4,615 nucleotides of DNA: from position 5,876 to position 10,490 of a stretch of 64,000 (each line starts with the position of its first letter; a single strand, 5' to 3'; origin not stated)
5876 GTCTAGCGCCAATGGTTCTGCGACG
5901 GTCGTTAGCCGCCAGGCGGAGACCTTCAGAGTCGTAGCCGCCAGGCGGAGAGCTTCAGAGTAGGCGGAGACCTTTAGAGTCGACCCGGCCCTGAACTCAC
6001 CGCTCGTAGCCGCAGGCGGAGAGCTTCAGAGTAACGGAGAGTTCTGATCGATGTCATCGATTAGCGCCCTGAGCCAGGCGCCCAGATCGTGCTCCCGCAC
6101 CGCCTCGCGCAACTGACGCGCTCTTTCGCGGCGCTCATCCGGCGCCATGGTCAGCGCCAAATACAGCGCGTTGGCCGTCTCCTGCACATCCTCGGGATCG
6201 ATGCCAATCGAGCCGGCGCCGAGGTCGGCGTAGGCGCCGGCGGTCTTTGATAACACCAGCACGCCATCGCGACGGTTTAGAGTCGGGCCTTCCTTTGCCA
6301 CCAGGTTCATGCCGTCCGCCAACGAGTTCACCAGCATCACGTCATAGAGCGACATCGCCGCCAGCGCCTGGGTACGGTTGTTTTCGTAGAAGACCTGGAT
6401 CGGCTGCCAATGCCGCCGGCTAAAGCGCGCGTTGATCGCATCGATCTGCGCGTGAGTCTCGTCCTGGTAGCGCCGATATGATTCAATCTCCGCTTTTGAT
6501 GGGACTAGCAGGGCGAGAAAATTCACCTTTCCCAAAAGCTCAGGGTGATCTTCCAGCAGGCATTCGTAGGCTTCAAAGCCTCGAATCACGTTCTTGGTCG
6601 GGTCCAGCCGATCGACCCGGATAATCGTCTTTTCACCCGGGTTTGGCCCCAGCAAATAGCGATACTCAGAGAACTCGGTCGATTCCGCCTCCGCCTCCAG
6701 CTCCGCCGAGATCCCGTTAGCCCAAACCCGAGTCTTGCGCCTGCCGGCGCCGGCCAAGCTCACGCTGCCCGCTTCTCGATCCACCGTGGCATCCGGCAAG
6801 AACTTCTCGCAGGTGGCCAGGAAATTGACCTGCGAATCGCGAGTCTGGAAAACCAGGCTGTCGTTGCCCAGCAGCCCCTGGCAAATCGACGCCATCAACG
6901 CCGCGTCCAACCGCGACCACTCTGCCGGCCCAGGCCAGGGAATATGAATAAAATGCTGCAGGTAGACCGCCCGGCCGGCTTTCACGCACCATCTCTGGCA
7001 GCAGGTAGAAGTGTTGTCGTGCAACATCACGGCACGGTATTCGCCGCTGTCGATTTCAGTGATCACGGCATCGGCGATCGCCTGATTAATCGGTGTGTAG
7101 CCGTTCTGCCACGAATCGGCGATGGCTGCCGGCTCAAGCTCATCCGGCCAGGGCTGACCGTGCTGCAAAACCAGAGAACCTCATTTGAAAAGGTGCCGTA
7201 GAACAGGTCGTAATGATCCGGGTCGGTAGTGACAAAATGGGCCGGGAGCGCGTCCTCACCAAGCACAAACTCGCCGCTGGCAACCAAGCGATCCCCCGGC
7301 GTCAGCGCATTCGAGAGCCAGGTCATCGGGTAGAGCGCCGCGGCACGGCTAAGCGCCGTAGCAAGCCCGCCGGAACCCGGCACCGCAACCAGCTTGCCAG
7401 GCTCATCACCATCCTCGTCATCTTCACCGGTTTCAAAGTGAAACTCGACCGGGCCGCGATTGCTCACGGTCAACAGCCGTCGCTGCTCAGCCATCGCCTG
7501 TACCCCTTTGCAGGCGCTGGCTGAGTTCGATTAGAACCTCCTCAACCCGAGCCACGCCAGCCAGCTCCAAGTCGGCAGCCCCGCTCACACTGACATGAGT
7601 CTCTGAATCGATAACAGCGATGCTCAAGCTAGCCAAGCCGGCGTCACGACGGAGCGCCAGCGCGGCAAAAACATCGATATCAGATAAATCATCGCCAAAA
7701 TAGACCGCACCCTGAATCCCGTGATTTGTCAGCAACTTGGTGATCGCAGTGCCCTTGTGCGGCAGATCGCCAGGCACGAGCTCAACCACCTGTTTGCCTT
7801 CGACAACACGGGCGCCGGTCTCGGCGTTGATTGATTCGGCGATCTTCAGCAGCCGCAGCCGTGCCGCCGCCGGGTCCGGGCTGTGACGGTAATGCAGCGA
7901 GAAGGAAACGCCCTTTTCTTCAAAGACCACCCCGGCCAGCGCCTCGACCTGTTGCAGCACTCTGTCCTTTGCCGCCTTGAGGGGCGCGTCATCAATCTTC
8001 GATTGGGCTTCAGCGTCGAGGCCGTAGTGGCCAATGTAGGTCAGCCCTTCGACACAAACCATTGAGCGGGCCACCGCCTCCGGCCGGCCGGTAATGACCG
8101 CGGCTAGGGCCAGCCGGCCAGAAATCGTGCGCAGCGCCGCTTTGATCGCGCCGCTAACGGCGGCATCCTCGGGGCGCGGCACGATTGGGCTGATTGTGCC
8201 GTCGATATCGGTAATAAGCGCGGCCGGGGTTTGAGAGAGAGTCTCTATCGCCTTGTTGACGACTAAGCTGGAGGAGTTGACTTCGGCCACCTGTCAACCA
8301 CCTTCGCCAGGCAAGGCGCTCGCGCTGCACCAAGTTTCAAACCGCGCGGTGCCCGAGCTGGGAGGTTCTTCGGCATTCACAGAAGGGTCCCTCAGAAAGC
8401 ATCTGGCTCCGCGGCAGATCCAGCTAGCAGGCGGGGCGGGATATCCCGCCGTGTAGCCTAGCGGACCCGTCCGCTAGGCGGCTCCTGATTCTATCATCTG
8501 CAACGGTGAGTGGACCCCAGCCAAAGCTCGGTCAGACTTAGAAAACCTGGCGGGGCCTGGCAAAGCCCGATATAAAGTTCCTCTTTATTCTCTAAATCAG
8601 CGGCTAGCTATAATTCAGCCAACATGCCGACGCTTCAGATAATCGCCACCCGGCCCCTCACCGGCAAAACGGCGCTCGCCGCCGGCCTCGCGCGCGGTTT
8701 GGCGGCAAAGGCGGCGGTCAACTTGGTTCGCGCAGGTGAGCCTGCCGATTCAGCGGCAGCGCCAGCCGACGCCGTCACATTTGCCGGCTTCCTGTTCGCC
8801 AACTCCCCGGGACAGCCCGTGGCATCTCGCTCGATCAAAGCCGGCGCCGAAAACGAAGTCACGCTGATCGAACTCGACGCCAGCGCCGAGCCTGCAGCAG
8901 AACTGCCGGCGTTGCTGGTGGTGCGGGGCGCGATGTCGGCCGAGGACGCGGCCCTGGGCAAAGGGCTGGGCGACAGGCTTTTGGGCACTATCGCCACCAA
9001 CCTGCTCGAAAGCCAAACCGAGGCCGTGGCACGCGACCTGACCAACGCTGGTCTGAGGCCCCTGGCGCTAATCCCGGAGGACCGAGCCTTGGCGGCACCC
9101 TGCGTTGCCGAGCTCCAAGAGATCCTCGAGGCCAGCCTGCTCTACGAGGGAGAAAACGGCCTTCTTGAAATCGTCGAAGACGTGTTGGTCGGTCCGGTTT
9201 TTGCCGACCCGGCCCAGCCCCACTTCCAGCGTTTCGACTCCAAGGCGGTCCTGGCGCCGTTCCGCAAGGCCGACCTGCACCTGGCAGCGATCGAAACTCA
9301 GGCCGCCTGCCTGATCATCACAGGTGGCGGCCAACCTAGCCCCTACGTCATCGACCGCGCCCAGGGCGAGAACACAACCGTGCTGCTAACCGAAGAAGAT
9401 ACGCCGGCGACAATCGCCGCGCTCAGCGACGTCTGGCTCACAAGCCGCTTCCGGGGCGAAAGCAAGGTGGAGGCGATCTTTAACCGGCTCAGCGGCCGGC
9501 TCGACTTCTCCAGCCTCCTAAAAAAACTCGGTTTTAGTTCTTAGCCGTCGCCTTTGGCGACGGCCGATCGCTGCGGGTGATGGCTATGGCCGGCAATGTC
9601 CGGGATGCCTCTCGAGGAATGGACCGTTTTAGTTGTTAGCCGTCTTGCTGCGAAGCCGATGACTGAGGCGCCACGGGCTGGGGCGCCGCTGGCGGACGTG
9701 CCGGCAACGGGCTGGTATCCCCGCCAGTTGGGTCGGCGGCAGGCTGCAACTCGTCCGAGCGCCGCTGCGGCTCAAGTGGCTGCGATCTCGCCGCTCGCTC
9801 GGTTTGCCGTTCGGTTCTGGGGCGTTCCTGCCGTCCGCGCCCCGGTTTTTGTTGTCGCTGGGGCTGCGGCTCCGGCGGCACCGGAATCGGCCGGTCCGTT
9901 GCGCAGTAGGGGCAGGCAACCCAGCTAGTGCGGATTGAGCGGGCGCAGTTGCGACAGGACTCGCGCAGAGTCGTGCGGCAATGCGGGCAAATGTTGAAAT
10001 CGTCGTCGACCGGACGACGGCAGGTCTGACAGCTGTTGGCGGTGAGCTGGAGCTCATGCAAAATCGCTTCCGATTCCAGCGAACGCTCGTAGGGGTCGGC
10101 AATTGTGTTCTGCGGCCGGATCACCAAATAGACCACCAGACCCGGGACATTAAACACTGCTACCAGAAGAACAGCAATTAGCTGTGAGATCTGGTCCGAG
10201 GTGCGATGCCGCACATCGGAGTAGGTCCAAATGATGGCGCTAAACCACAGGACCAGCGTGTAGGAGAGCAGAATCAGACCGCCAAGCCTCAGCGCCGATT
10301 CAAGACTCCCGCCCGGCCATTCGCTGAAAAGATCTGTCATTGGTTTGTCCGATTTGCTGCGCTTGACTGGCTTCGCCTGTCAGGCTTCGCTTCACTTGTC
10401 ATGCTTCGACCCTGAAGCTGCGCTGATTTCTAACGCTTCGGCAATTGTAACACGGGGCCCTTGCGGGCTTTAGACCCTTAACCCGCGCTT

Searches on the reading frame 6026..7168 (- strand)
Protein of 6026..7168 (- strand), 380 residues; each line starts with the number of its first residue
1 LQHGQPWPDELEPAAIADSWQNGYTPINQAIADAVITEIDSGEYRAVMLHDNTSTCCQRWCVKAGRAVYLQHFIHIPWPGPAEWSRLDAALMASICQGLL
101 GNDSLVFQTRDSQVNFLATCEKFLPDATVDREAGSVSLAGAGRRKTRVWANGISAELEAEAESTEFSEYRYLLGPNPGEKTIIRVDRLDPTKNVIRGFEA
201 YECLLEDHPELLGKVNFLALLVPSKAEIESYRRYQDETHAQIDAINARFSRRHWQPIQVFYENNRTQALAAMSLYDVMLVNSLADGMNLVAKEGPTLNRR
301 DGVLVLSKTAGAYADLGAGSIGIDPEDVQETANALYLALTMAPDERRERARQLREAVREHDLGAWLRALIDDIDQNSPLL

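Call 10: search_protein_families(library=pfam, proteins=[window:6026-7168:-], max_evalue=0.01)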
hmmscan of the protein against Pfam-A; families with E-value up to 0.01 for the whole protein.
window:6026-7168:- (380 aa): 1 family
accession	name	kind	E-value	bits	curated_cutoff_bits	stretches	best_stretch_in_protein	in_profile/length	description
PF00982.27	Glyco_transf_20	-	1.2e-67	229.2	32.5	1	9-374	108-472/473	Glycosyltransferase family 20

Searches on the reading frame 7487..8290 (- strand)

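Call 10: search_protein_families(library=pfam, proteins=[window:7487-8290:-], max_evalue=0.01)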
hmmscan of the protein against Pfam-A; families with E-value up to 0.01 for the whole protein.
window:7487-8290:- (267 aa): 2 families
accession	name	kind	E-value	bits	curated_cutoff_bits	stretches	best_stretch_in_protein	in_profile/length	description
PF02358.22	Trehalose_PPase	-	8.4e-28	97.5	27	1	27-236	2-224/235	Trehalose-phosphatase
PF08282.18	Hydrolase_3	-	0.0073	16.5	20.9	0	153-210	160-221/255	haloacid dehalogenase-like hydrolase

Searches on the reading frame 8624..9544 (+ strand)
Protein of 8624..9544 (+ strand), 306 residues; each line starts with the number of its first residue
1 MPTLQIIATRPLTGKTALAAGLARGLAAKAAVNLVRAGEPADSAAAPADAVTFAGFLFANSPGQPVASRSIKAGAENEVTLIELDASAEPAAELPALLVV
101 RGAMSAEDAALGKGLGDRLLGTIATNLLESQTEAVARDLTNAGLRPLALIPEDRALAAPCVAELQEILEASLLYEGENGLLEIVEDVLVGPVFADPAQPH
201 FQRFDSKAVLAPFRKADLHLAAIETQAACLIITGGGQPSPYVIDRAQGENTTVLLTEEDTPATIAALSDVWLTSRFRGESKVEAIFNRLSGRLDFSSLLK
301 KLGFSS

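Call 10: search_protein_families(library=pfam, proteins=[window:8624-9544:+], max_evalue=0.01)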
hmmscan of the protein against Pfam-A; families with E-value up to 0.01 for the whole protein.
window:8624-9544:+ (306 aa): 2 families
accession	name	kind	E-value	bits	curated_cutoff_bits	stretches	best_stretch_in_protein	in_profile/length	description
PF07085.17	DRTGG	-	3.3e-15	56.2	25.2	1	163-268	1-103/105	DRTGG domain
PF02603.21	Hpr_kinase_N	-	0.0029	18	24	1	224-269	78-123/125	HPr Serine kinase N terminus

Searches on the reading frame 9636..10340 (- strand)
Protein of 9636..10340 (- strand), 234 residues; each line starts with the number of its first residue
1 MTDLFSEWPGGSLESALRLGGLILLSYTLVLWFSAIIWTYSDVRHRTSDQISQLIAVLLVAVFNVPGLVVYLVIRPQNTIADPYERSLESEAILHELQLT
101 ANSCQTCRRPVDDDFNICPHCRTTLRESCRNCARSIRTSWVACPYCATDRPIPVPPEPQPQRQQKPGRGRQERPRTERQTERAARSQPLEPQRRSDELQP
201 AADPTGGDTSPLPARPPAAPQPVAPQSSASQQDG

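Call 10: search_protein_families(library=pfam, proteins=[window:9636-10340:-], max_evalue=0.01)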
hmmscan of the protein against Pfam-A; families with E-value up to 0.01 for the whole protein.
window:9636-10340:- (234 aa): 6 families
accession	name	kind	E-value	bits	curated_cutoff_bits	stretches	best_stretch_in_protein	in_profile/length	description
PF12773.13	DZR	-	1.2e-07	32.2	27.3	1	104-146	1-44/45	Double zinc ribbon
PF17032.10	Zn_ribbon_15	-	3.1e-06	28.3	28.9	1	91-121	51-72/73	zinc-ribbon family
PF24455.1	DUF7571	-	0.0023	18.7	27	1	103-137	19-53/89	Family of unknown function (DUF7571)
PF13248.11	Zn_ribbon_3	-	0.0029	17.5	27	0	128-146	4-22/26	zinc-ribbon domain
PF13240.11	Zn_Ribbon_1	-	0.003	17.8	25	0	104-121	2-19/23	zinc-ribbon domain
PF18912.6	DZR_2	-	0.0034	17.6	27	1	102-146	8-55/56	Double zinc ribbon domain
